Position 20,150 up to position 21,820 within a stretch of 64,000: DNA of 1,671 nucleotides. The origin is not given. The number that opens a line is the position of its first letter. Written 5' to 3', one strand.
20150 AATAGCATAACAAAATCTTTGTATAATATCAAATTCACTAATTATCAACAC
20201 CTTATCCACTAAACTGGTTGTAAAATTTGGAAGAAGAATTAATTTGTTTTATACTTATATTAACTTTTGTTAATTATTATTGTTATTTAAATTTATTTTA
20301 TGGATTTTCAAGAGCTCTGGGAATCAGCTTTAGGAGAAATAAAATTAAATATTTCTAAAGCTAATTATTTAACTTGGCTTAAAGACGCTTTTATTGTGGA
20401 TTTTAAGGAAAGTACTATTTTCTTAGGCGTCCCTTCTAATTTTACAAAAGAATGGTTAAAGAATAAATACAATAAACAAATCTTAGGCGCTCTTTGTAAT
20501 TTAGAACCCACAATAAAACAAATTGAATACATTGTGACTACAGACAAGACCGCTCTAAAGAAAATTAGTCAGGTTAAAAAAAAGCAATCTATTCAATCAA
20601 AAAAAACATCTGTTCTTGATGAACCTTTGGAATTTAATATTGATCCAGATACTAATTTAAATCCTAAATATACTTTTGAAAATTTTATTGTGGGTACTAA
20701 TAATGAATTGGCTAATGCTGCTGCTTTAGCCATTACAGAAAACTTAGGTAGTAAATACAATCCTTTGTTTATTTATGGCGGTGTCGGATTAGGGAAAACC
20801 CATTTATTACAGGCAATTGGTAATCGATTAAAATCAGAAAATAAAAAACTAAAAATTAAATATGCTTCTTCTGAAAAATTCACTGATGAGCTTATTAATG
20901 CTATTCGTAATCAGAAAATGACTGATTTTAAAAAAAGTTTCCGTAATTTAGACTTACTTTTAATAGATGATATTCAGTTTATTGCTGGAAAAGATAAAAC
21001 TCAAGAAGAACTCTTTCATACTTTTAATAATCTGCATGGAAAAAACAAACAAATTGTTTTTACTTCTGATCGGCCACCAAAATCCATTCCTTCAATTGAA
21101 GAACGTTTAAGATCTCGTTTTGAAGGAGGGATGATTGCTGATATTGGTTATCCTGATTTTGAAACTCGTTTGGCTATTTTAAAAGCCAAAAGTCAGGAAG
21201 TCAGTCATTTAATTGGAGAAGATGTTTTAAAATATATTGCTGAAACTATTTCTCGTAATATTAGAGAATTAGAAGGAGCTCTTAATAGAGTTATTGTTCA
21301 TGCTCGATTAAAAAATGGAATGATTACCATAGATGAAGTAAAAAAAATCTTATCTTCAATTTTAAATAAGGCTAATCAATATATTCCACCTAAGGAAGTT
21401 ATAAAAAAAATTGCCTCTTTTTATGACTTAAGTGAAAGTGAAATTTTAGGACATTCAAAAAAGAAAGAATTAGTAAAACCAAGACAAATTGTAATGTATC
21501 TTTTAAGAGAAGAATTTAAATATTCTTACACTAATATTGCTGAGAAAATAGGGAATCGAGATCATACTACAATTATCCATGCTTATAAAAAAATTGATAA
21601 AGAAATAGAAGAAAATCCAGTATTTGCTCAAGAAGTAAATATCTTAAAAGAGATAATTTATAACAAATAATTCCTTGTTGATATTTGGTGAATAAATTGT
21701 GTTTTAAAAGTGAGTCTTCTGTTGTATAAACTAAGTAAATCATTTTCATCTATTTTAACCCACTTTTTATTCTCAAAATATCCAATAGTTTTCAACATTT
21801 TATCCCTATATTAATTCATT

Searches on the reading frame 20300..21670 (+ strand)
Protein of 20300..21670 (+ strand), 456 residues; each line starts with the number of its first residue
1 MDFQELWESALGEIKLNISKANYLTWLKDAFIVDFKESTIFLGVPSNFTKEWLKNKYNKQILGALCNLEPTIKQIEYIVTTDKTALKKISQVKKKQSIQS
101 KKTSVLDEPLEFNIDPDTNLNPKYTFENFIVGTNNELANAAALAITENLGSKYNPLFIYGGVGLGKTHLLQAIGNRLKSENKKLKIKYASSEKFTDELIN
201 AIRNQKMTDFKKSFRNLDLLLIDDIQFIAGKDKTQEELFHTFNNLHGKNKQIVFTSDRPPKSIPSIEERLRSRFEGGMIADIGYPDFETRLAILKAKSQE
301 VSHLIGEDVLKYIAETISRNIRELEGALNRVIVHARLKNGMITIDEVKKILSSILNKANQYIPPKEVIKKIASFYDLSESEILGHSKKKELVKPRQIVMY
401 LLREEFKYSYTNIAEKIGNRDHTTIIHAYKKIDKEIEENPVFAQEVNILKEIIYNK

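Call 20: search_protein_families(library=pfam, proteins=[window:20300-21670:+], max_evalue=0.00001)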
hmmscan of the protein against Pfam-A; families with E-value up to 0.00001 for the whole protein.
window:20300-21670:+ (456 aa): 7 families
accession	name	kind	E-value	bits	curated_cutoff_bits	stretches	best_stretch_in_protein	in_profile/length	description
PF00308.24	Bac_DnaA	-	3.2e-70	235.9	23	1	120-280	1-161/162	Bacterial DnaA ATPAse domain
PF08299.17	Bac_DnaA_C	-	7.9e-24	83.9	31.5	1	365-432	2-69/69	Bacterial dnaA protein helix-turn-helix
PF11638.13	DnaA_N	-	7.6e-13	48.4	24.6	1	4-64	1-62/65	DnaA N-terminal domain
PF01695.23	IstB_IS21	-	4.9e-08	33.2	24.1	1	152-259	92-195/238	IstB-like ATP binding protein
PF00004.35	AAA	-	1e-07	32.9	21.2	1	157-274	2-127/131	ATPase family associated with various cellular activities (AAA)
PF13401.12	AAA_22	-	1.7e-06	28.8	27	0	155-252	7-118/130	AAA domain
PF01637.24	ATPase_2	-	6.5e-06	26.6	33.2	0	152-362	19-132/225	ATPase domain predominantly from Archaea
